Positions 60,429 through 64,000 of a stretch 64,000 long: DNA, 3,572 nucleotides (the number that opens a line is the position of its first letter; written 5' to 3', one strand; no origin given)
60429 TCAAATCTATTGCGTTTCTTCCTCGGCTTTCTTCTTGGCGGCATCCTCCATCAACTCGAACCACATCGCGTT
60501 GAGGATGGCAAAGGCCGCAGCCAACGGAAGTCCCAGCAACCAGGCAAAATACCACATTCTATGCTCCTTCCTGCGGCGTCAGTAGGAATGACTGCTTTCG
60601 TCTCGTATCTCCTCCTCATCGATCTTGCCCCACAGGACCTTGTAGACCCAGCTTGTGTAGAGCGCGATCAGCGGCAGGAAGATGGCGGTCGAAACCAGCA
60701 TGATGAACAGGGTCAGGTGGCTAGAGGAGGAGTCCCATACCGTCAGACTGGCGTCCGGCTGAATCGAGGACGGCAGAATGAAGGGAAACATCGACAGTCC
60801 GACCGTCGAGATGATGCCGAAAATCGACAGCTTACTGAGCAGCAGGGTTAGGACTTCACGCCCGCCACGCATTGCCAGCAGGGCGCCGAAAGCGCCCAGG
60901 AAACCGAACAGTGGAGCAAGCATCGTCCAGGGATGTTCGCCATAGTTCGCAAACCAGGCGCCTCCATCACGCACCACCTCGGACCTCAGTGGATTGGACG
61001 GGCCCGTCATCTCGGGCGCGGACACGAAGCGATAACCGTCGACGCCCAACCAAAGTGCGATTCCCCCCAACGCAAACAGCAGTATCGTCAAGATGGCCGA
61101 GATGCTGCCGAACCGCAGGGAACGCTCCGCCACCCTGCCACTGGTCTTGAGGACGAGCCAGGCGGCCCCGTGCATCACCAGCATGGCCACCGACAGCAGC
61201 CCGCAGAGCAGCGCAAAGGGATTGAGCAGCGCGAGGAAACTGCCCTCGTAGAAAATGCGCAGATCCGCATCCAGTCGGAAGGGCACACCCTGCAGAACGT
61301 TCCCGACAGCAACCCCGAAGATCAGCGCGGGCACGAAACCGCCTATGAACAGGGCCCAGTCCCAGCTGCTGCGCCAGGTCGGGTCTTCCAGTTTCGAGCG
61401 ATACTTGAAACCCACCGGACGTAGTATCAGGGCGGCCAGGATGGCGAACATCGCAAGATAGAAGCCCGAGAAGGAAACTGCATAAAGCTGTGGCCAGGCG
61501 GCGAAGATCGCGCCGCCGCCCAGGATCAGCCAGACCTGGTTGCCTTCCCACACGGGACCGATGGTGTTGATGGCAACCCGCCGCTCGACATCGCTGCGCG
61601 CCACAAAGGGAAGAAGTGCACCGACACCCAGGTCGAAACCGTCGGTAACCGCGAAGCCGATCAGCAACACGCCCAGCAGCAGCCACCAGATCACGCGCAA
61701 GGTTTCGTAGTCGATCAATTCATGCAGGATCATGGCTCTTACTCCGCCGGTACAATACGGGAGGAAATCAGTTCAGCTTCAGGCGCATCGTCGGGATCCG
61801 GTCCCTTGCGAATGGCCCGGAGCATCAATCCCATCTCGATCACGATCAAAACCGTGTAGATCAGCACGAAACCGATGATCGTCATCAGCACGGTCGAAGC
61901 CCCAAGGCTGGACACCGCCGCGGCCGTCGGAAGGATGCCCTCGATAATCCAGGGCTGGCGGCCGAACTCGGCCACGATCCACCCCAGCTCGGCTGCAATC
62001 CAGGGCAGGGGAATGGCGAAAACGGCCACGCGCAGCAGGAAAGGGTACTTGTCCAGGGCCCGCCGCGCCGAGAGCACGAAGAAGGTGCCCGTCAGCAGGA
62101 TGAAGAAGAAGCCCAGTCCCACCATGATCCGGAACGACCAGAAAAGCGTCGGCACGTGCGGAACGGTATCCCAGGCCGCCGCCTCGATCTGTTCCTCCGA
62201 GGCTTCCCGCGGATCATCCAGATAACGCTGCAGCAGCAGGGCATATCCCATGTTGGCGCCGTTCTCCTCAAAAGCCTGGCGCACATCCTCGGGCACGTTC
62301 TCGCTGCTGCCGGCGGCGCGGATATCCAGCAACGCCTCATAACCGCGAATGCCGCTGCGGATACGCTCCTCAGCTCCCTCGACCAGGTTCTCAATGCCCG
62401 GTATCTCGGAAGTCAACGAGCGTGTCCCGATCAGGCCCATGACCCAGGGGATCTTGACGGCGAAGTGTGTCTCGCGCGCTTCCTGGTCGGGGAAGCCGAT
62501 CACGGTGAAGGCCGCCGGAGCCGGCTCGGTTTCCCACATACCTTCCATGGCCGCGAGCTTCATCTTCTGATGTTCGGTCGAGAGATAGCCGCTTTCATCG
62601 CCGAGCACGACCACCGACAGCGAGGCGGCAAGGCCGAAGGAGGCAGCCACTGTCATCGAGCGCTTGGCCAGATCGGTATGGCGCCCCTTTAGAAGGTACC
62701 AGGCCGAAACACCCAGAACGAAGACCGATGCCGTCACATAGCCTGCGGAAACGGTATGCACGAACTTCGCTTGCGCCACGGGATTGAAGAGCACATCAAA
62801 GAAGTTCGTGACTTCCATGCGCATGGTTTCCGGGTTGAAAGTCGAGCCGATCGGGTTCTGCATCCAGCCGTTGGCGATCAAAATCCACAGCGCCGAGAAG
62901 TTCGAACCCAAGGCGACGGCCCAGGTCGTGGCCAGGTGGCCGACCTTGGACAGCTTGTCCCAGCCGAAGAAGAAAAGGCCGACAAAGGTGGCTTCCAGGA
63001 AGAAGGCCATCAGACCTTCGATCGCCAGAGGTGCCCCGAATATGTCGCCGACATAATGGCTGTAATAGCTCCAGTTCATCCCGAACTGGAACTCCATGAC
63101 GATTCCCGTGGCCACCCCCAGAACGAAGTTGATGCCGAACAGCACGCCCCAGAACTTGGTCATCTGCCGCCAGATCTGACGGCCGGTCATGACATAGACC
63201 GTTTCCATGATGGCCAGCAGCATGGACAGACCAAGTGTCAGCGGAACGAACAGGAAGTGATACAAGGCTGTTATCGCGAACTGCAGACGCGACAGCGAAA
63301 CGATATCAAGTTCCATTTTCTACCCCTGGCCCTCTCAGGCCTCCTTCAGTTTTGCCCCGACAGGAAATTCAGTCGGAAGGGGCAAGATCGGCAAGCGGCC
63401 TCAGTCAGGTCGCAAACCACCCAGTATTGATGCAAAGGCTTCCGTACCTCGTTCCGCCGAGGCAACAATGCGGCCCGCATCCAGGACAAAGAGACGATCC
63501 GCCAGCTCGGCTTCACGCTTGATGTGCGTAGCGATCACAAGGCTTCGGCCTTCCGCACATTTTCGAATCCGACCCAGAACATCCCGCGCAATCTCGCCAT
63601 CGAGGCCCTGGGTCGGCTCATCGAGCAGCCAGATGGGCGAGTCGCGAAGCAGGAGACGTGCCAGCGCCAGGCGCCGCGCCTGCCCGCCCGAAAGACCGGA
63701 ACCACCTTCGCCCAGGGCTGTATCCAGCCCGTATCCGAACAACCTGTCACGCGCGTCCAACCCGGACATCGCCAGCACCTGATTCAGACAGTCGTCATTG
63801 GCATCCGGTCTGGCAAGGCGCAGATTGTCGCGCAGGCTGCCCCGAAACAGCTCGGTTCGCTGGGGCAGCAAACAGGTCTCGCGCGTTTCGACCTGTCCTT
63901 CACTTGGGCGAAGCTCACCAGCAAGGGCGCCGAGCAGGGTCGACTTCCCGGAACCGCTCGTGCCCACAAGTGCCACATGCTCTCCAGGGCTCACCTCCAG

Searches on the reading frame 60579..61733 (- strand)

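Call 5: search_protein_families(library=pfam, proteins=[window:60579-61733:-], max_evalue=0.001)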
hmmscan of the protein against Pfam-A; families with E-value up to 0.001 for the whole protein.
window:60579-61733:- (384 aa): 1 family
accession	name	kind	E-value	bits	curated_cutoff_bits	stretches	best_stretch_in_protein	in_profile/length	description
PF02322.20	Cyt_bd_oxida_II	-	2.9e-105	352.4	35.6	1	12-366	1-301/302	Cytochrome bd terminal oxidase subunit II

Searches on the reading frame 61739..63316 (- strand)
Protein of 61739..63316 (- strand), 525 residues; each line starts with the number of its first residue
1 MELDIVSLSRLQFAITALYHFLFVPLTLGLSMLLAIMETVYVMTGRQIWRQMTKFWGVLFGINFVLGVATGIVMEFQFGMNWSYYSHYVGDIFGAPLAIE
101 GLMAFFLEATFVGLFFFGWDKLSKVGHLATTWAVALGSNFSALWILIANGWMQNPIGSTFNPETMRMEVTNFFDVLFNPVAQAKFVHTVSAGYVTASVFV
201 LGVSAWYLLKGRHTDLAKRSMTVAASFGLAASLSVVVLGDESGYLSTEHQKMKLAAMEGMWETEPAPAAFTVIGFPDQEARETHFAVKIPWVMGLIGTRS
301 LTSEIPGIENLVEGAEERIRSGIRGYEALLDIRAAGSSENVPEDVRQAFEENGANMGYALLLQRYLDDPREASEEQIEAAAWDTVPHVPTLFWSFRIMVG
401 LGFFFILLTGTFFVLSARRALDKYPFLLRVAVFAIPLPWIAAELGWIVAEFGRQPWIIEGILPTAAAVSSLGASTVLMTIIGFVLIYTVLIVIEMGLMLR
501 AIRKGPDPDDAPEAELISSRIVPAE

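Call 5: search_protein_families(library=pfam, proteins=[window:61739-63316:-], max_evalue=0.001)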
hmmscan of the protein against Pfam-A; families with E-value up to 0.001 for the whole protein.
window:61739-63316:- (525 aa): 1 family
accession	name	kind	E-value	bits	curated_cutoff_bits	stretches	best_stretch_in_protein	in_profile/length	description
PF01654.22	Cyt_bd_oxida_I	-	1.2e-176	587.9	26.2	1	8-506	1-418/418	Cytochrome bd terminal oxidase subunit I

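Call 10: list_cluster_members(proteins=[window:61742-63316:-, window:60582-61733:-, window:34308-37799:-, window:53336-58213:-, window:19906-20700:+, window:33493-34260:+, window:58965-60257:-, window:24096-25202:-, window:17797-18723:-, window:20682-22334:-])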
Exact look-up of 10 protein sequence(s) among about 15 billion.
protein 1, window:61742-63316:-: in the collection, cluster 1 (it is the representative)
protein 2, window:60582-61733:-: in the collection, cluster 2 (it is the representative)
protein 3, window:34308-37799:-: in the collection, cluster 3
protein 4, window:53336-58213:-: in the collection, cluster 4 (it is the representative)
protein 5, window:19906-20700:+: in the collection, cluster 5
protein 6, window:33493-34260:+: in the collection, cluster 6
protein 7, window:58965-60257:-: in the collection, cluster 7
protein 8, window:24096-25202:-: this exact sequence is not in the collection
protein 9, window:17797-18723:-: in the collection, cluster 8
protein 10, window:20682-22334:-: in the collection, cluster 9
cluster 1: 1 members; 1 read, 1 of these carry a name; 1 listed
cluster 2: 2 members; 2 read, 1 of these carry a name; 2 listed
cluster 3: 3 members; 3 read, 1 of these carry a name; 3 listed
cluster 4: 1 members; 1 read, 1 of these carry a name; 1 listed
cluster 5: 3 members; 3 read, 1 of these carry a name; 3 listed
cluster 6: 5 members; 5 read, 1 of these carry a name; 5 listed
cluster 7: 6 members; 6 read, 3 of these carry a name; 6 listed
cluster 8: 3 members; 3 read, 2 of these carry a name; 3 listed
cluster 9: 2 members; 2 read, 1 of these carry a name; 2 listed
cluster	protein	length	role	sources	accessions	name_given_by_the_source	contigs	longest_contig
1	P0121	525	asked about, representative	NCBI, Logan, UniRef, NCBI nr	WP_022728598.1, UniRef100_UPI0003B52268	cytochrome ubiquinol oxidase subunit I [Fodinicurvata sediminis] | cytochrome ubiquinol oxidase subunit I n=1 Tax=Fodinicurvata sediminis TaxID=1121832 ...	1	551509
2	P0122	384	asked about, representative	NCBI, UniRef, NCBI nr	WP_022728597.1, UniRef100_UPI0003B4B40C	cytochrome d ubiquinol oxidase subunit II [Fodinicurvata sediminis] | cytochrome d ubiquinol oxidase subunit II n=1 Tax=Fodinicurvata sediminis TaxID=1121832 ...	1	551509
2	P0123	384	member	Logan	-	-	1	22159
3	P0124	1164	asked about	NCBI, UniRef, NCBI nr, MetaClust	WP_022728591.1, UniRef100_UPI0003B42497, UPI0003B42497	alpha/beta fold hydrolase [Fodinicurvata sediminis] | alpha/beta fold hydrolase n=1 Tax=Fodinicurvata sediminis TaxID=1121832 ... | status=active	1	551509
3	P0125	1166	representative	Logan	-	-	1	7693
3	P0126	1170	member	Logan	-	-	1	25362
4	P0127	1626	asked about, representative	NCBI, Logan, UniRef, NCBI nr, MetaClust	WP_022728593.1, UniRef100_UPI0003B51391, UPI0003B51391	type I polyketide synthase [Fodinicurvata sediminis] | type I polyketide synthase n=1 Tax=Fodinicurvata sediminis TaxID=1121832 ... | status=active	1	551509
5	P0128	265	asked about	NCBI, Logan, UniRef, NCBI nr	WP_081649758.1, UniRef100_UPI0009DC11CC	thioesterase II family protein [Fodinicurvata sediminis] | thioesterase II family protein n=1 Tax=Fodinicurvata sediminis TaxID=1121832 ... | alpha/beta fold hydrolase [Fodinicurvata sediminis]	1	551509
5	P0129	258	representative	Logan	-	-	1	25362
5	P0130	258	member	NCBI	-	-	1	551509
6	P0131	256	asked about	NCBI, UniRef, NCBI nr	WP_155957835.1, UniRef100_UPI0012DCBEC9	4'-phosphopantetheinyl transferase family protein [Fodinicurvata sediminis] | 4'-phosphopantetheinyl transferase family protein n=1 Tax=Fodinicurvata sediminis ... | hypothetical protein [Fodinicurvata sediminis]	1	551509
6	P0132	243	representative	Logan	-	-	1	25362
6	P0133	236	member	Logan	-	-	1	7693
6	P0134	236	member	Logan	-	-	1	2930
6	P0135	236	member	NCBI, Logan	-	-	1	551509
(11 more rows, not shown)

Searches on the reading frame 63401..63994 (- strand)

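Call 5: search_protein_families(library=pfam, proteins=[window:63401-63994:-], max_evalue=0.001)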
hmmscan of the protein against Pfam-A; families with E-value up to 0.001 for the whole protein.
window:63401-63994:- (197 aa): 5 families
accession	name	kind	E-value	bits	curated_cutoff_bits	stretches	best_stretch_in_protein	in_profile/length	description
PF00005.33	ABC_tran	-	1.8e-23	84.1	25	1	2-129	9-137/137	ABC transporter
PF13304.12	AAA_21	-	1.4e-09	38.9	27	1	102-157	239-298/304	AAA domain, putative AbiEii toxin, Type IV TA system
PF02463.25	SMC_N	-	1.1e-06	28.7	40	0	65-169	118-209/220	RecF/RecN/SMC N terminal domain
PF13555.12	AAA_29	-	8e-05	22.8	27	1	5-31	23-49/61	P-loop containing region of AAA domain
PF13191.12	AAA_16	-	9e-05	23.5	32.6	1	5-93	25-104/167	AAA ATPase domain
